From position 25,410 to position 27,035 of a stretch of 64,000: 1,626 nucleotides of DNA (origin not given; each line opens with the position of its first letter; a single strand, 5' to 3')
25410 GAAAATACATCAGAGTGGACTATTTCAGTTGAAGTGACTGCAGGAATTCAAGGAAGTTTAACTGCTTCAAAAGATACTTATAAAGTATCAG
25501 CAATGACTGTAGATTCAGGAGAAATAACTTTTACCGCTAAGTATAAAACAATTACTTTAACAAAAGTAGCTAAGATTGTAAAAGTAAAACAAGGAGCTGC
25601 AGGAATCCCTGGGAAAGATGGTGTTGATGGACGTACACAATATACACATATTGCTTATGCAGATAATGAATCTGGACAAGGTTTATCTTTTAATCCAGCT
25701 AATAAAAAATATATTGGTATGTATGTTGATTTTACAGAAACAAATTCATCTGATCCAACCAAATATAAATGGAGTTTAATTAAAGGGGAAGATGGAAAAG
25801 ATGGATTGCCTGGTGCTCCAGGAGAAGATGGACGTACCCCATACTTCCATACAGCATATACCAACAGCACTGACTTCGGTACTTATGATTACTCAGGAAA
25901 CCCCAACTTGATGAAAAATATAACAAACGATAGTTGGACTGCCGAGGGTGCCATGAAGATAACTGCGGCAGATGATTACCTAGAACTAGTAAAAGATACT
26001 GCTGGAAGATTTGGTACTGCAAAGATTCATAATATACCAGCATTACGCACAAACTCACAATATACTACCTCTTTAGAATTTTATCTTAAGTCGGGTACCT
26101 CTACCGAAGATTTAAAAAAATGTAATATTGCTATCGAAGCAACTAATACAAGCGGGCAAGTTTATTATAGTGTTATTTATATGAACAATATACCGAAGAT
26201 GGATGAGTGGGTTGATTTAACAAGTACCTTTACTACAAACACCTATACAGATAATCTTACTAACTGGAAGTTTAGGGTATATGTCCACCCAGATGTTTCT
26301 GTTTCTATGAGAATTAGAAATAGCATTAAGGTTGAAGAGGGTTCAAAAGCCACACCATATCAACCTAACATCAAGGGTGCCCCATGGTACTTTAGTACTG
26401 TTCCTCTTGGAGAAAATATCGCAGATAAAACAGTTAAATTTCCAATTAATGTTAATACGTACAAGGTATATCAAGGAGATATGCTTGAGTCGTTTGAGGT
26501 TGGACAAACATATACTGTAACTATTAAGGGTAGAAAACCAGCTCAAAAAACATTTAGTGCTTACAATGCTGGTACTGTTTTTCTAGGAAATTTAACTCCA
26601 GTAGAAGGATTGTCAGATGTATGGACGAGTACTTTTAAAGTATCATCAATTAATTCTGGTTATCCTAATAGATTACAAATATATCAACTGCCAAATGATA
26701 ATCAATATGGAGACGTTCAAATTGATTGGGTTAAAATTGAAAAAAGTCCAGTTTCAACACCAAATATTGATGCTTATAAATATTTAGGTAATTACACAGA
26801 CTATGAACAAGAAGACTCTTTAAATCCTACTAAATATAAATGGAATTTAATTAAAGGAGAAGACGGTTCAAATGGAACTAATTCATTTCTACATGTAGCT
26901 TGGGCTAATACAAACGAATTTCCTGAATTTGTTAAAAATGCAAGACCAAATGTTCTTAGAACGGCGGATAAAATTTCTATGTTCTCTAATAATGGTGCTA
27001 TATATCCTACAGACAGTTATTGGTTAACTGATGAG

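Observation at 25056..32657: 2533-aa modular tail fibre with internal module duplication anchored by a conserved 39-bp DNA stretch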

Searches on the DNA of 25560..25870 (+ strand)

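Call 78: search_dna_similar(query=window:25560-25870:+, collection=phages, mode=distant, max_rows=12)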
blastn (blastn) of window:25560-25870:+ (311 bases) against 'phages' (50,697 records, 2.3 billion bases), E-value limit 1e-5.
Records with a match: 37; places in all: 46; records where one place covers at least 80% of the query: 6.
Best place of each record, by identity: 95-99% 1; 90-95% 1; 80-90% 6; 60-80% 29.
By first word of the organism name: Streptococcus 24; Enterococcus 10; Bacteriophage 2; Ruminococcus 1.
By host as written in the record: Streptococcus thermophilus 9; - 5; Enterococcus_B hirae DO82 2; Enterococcus_B hirae DO93 2; Streptococcus thermophilus ST69760 2; Streptococcus thermophilus DGCC7854 2; Enterococcus faecium 2; Streptococcus thermophilus ST66564 2; and 8 more.
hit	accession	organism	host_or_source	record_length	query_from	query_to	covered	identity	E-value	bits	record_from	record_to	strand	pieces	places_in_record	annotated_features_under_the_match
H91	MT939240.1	Enterococcus phage 9181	Enterococcus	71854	21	311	94%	68.0%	1e-18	100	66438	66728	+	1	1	tail fiber protein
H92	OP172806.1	Enterococcus phage EH802P1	Enterococcus_B hirae DO82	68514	42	311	87%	69.6%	1e-24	118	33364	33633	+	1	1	hypothetical protein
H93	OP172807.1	Enterococcus phage EH802P2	Enterococcus_B hirae DO82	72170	42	311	87%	69.6%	1e-24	118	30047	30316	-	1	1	hypothetical protein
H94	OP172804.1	Enterococcus phage EH93P1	Enterococcus_B hirae DO93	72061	42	311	87%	68.9%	7e-22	109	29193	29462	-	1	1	hypothetical protein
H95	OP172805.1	Enterococcus phage EH93P2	Enterococcus_B hirae DO93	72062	42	311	87%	68.9%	7e-22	109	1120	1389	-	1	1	none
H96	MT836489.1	Bacteriophage sp.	human fecal samples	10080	43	309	86%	66.5%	5e-11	74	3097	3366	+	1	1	record has no annotation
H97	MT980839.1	Ruminococcus phage phiRgPS_6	[Ruminococcus] gnavus ATCC 29149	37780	43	236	62%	67.8%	3e-8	64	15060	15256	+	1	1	gp16: tail fiber protein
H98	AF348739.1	Streptococcus phage DT2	-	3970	149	298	48%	70.9%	2e-9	68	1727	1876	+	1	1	host specificity protein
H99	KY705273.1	Streptococcus phage P7602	Streptococcus thermophilus ST69760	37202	149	298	48%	70.9%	2e-9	68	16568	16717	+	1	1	antireceptor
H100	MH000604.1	Streptococcus phage D1811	Streptococcus thermophilus DGCC7854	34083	149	298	48%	70.9%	2e-9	68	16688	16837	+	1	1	receptor binding protein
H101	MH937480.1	Streptococcus phage CHPC954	Streptococcus thermophilus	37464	149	298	48%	70.9%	2e-9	68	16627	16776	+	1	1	capsid and scaffold protein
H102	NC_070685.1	Streptococcus phage D1811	Streptococcus thermophilus DGCC7854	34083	149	298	48%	70.9%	2e-9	68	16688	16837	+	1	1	receptor binding protein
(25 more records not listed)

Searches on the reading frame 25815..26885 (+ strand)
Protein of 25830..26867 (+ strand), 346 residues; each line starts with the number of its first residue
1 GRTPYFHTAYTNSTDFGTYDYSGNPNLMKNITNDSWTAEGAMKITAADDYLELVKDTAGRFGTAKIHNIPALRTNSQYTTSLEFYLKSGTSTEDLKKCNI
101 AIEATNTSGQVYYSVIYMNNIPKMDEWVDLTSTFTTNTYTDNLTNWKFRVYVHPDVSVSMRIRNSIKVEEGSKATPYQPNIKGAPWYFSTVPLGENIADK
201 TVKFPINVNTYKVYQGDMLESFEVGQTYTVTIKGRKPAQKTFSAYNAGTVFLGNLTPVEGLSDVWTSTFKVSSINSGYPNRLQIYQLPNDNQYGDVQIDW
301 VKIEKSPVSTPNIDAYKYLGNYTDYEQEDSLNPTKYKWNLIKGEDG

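Call 23: find_homologous_proteins(query=window:25830-26867:+, max_evalue=0.001)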
Query seq(346 aa) (346 aa): 185 proteins with E <= 0.001 among 837 candidates; the best 120 are listed.
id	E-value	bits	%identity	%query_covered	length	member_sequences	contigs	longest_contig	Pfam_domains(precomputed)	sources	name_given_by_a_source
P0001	1.3e-134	467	64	97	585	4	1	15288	-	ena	-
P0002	6.4e-104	366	80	58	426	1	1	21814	-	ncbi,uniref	ncbi:BppU family phage baseplate upper protein, partial [Enterococcus durans]|uniref:BppU family pha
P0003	1.8e-69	253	55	65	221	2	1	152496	-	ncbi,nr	ncbi:hypothetical protein LOS22_14350 [Enterococcus faecium]|nr:hypothetical protein [Enterococcus f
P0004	2.1e-66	243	40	96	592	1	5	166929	-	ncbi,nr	ncbi:BppU family phage baseplate upper protein, partial [Enterococcus faecium]|nr:BppU family phage 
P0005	4.1e-64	235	71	45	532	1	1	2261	PF10651.16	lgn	-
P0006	1.2e-63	234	42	96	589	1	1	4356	-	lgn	-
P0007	2.4e-63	233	40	96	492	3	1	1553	-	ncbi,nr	ncbi:TPA: DUF2479 domain-containing protein, partial [Enterococcus faecium]|nr:DUF2479 domain-contai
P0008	4.7e-63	232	43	97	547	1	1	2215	-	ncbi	ncbi:BppU family phage baseplate upper protein, partial [Enterococcus faecium]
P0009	8.2e-63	231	42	96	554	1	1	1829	-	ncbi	ncbi:TPA: BppU family phage baseplate upper protein, partial [Enterococcus faecium]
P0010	2.3e-62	229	41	96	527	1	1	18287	-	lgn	-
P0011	2.9e-61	226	41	97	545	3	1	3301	-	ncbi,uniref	ncbi:DUF2479 domain-containing protein, partial [Enterococcus faecium]|uniref:DUF2479 domain-contain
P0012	4.3e-61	225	42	96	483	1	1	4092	-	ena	-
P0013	5.2e-61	225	41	97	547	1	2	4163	-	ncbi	ncbi:hypothetical protein, partial [Enterococcus faecium]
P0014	5.3e-61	225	41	97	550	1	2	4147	-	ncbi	ncbi:hypothetical protein NMC67_14945, partial [Enterococcus faecium]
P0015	6.7e-61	225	41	97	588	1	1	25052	-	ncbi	ncbi:hypothetical protein ACTQI9_13355, partial [Staphylococcus aureus]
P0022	8.6e-59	218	39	96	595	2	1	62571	PF10651.16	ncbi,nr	ncbi:BppU family phage baseplate upper protein, partial [Enterococcus faecium]|nr:BppU family phage 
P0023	9.2e-59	218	39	97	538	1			PF10651.16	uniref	uniref:BppU family phage baseplate upper protein n=1 Tax=Enterococcus faecium TaxID=1352 RepID=UPI00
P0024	2.3e-58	216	38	97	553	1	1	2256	PF10651.16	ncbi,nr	ncbi:TPA: hypothetical protein U2M25_002893, partial [Enterococcus faecium]|nr:hypothetical protein 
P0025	2.4e-58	216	38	97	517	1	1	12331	PF10651.16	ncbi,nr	ncbi:TPA: hypothetical protein LP242_002405, partial [Enterococcus faecium]|nr:hypothetical protein 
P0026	2.7e-58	216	39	97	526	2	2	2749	PF10651.16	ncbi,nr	ncbi:TPA: hypothetical protein IXF27_002858, partial [Enterococcus faecium Ef_aus0098]|nr:hypothetic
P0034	7.3e-58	215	40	97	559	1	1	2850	PF10651.16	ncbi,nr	ncbi:BppU family phage baseplate upper protein, partial [Enterococcus faecium]|nr:BppU family phage 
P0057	1.2e-55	207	39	96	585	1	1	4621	PF10651.16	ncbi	-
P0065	4.0e-54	202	37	97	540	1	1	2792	PF10651.16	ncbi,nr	ncbi:TPA: hypothetical protein IVO65_002768, partial [Enterococcus faecium]|nr:hypothetical protein 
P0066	4.1e-54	202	37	97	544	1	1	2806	PF10651.16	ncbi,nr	ncbi:TPA: hypothetical protein IVO92_002877, partial [Enterococcus faecium]|nr:hypothetical protein 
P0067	4.2e-54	202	37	97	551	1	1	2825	PF10651.16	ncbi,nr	ncbi:TPA: hypothetical protein IVO83_002871, partial [Enterococcus faecium]|nr:hypothetical protein 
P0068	4.2e-54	202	37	97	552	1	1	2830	PF10651.16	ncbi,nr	ncbi:TPA: hypothetical protein IVP13_002908, partial [Enterococcus faecium]|nr:hypothetical protein 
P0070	4.3e-54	202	37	97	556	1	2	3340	PF10651.16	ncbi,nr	ncbi:TPA: hypothetical protein IX177_002750, partial [Enterococcus faecium]|nr:hypothetical protein 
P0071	4.4e-54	202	37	97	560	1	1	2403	PF10651.16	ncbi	ncbi:hypothetical protein FIU43_14415, partial [Enterococcus faecium]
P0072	4.4e-54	202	37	97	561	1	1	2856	PF10651.16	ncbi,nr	ncbi:TPA: hypothetical protein IVP10_002773, partial [Enterococcus faecium]|nr:hypothetical protein 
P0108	7.8e-50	188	36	98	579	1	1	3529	PF10651.16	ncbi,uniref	ncbi:BppU family phage baseplate upper protein, partial [Enterococcus faecium]|uniref:BppU family ph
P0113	2.6e-49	186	36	96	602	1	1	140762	PF10651.16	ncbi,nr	ncbi:BppU family phage baseplate upper protein, partial [Enterococcus faecium]|nr:BppU family phage 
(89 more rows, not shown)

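Call 29: find_related_loci(query=A1, collection=viral_contigs, flank=2500)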
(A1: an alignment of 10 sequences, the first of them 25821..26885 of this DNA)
Query A1 (355 aa) in viral_contigs; peptide patterns used: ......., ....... (x = any residue, [..] = any of these).
392 stretches matched a pattern; 287 encode a relative of the query (tblastn E <= 1e-3); the best 80 are kept; 80 distinct loci.
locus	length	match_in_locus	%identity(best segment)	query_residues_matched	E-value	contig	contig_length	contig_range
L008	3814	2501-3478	65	13-343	2e-143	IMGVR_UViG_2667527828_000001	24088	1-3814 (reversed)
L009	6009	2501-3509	63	10-344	1e-125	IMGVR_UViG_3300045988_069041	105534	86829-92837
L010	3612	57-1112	47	1-352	4e-90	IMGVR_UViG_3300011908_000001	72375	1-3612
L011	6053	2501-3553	40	4-348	2e-74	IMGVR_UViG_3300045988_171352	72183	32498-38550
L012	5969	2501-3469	42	12-341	4e-74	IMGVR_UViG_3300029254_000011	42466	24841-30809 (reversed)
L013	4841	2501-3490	40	9-343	3e-72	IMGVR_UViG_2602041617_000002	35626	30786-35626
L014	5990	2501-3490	43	9-343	7e-72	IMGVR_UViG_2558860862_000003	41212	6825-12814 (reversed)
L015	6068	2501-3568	37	2-343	5e-69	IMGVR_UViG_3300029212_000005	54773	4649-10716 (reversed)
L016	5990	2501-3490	39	9-343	2e-68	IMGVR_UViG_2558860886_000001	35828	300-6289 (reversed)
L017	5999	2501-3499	40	9-343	5e-68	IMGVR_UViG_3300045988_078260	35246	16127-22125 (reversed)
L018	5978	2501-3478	41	13-343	3e-67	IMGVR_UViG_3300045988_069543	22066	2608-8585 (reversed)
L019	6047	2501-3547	41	2-343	4e-67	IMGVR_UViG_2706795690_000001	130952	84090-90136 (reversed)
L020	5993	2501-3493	39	9-343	3e-67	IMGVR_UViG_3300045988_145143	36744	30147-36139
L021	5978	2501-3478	39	13-343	3e-67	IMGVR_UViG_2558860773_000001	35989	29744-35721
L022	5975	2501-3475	41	12-341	2e-65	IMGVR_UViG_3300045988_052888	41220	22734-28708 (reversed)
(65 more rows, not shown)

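Call 46: predict_structure(alignment_id=A2)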
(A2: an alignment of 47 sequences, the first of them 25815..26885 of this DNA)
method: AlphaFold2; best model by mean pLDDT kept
length: 357 residues; sequences in the alignment: 47
mean_pLDDT: 82.0   pTM: 0.53
mean pLDDT of the five models: 82.0, 79.7, 78.6, 72.3, 71.3
residues with pLDDT >= 90: 170; 70-90: 112; 50-70: 57; < 50: 18
segments of 3 or more residues with pLDDT < 50: 184-190, 348-357
pLDDT, mean of each block of 10 residues (from residue 1): 66 69 61 78 94 91 92 85 93 93 95 90 94 94 86 95 93 83 49 57 86 94 93 90 94 96 73 94 97 85 89 56 73 67 63 29
secondary structure, 60 per line:
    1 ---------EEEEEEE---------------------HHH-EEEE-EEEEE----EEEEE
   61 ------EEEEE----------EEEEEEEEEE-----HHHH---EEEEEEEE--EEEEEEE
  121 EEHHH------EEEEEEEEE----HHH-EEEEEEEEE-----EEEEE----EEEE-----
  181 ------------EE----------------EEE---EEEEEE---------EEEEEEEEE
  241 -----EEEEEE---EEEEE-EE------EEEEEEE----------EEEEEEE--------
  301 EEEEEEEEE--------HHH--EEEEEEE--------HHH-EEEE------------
elements in order: E10-16 E42-45 E47-51 E56-60 E67-71 E82-91 H97-100 E104-111 E114-122 E132-140 E149-157 E163-167 E172-175 E211-213 E217-222 E232-240 E246-251 E255-259 E269-275 E286-292 E301-309 E323-329 E342-345

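Call 48: fold_search(model_id=the predicted structure, library=pdb)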
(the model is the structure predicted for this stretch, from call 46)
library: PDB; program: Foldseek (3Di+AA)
matches with E <= 10: 1747; with E <= 0.001: 87
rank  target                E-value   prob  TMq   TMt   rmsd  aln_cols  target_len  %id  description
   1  5a55                  2.5e-09  1.00  0.25  0.09  20.7       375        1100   13  The native structure of GH101 from Streptococcus pneumoniae TIGR4 (released 2015-09-02)
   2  4xup_D                2.8e-09  1.00  0.29  0.31  19.0       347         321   12  Structure of the N-terminal CBM22-1-CBM22-2 tandem domain from Paenibacillus barcinonensis Xyn10C (released 2015-06-03)
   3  6sh9_B                8.5e-09  1.00  0.23  0.08  21.8       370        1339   14  EngBF DARPin Fusion 4b D12 (released 2019-11-06)
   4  6tfj_A                9.5e-09  1.00  0.29  0.15  20.2       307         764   11  Vip3Aa protoxin structure (released 2020-08-12)
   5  3ecq_A                1.0e-08  1.00  0.27  0.09  24.5       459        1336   12  Endo-alpha-N-acetylgalactosaminidase from Streptococcus pneumoniae: SeMet structure (released 2008-09-09)
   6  6tfk_A                1.2e-08  1.00  0.29  0.16  20.2       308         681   11  Vip3Aa toxin structure (released 2020-08-12)
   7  4xup_A                1.2e-08  1.00  0.29  0.31  17.4       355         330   12  Structure of the N-terminal CBM22-1-CBM22-2 tandem domain from Paenibacillus barcinonensis Xyn10C (released 2015-06-03)
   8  4xup_F                1.9e-08  1.00  0.29  0.31  16.6       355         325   12  Structure of the N-terminal CBM22-1-CBM22-2 tandem domain from Paenibacillus barcinonensis Xyn10C (released 2015-06-03)
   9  4xup_B                2.8e-08  1.00  0.30  0.32  15.4       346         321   11  Structure of the N-terminal CBM22-1-CBM22-2 tandem domain from Paenibacillus barcinonensis Xyn10C (released 2015-06-03)
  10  6tfj_B                4.0e-08  1.00  0.28  0.14  19.6       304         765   12  Vip3Aa protoxin structure (released 2020-08-12)
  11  6qfk_A                4.7e-08  1.00  0.24  0.07  21.0       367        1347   14  EngBF DARPin Fusion 4b G10 (released 2019-11-06)
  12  9efg_A                7.6e-08  1.00  0.26  0.15  20.4       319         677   10  VIP3Cb1 Toxin structure (released 2025-06-18)
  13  6vls_D                1.4e-07  1.00  0.26  0.11  20.1       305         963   12  Structure of C-terminal fragment of Vip3A toxin (released 2020-07-22)
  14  9efi_A                2.7e-07  1.00  0.27  0.14  19.9       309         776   10  VIP3Cb1 Protoxin Structure (released 2025-06-18)
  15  6v1v_A                5.2e-07  1.00  0.24  0.13  17.0       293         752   12  VIP3B (VIP3B_2160) adapted for crystallization (released 2019-12-18)
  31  4xup_E                1.0e-05  1.00  0.28  0.55   6.2       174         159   12  Structure of the N-terminal CBM22-1-CBM22-2 tandem domain from Paenibacillus barcinonensis Xyn10C (released 2015-06-03)
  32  4xup_C                1.5e-05  1.00  0.28  0.55   6.5       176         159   11  Structure of the N-terminal CBM22-1-CBM22-2 tandem domain from Paenibacillus barcinonensis Xyn10C (released 2015-06-03)
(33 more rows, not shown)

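Call 87: fold_search(model_id=the predicted structure, library=viral)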
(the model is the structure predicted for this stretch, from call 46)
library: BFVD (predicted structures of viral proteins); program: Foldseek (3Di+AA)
matches with E <= 10: 1765; with E <= 0.001: 444
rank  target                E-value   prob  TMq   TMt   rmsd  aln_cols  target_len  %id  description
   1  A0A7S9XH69            7.1e-50  1.00  0.59  0.36   7.7       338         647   69  BIG2 domain-containing protein [Enterococcus phage EFGrNG]
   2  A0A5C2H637            1.2e-49  1.00  0.59  0.22   7.6       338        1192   69  BIG2 domain-containing protein [Enterococcus phage PEf771]
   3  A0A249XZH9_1          2.0e-32  1.00  0.61  0.24   7.4       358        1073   42  (no name in the UniProt tables at hand)
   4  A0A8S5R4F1            2.2e-32  1.00  0.59  0.24   7.1       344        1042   35  Distal tail protein [Siphoviridae sp. ctu8P6]
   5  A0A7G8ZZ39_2          1.0e-30  1.00  0.59  0.32   7.1       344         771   36  Baseplate assembly protein [Enterococcus phage iF6]
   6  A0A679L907            1.6e-28  1.00  0.44  0.16  12.9       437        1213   35  (no name in the UniProt tables at hand)
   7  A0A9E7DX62            1.3e-27  1.00  0.57  0.36   7.7       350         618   30  (no name in the UniProt tables at hand)
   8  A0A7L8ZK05            2.8e-17  1.00  0.56  0.33   5.3       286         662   30  BppU family phage baseplate upper protein (Fragment) [Enterococcus phage 9184]
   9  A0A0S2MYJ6            1.8e-14  1.00  0.39  0.31   3.1       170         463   40  Uncharacterized protein [Enterococcus phage vB_EfaP_IME199]
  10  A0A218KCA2            2.1e-14  1.00  0.31  0.12  31.7       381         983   16  CBM-cenC domain-containing protein [Bacillus phage PBC2]
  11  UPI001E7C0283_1       4.9e-14  1.00  0.31  0.12  22.8       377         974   17  (no name look-up for this kind of identifier)
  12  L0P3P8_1              2.0e-12  1.00  0.31  0.15  19.8       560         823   15  Putative host specificity protein [Streptococcus phage TP-J34]
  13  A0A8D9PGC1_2          5.6e-12  1.00  0.31  0.14  17.1       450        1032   17  (no name in the UniProt tables at hand)
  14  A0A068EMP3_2          5.9e-12  1.00  0.35  0.12  12.3       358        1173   14  Putative tail protein [Bacillus phage CP-51]
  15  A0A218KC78            7.0e-12  1.00  0.31  0.18  32.0       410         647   12  CBM-cenC domain-containing protein [Bacillus phage PBC2]
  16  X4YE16                1.1e-11  1.00  0.35  0.13  20.6       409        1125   17  Distal tail protein N-terminal domain-containing protein [Lactococcus phage P078]
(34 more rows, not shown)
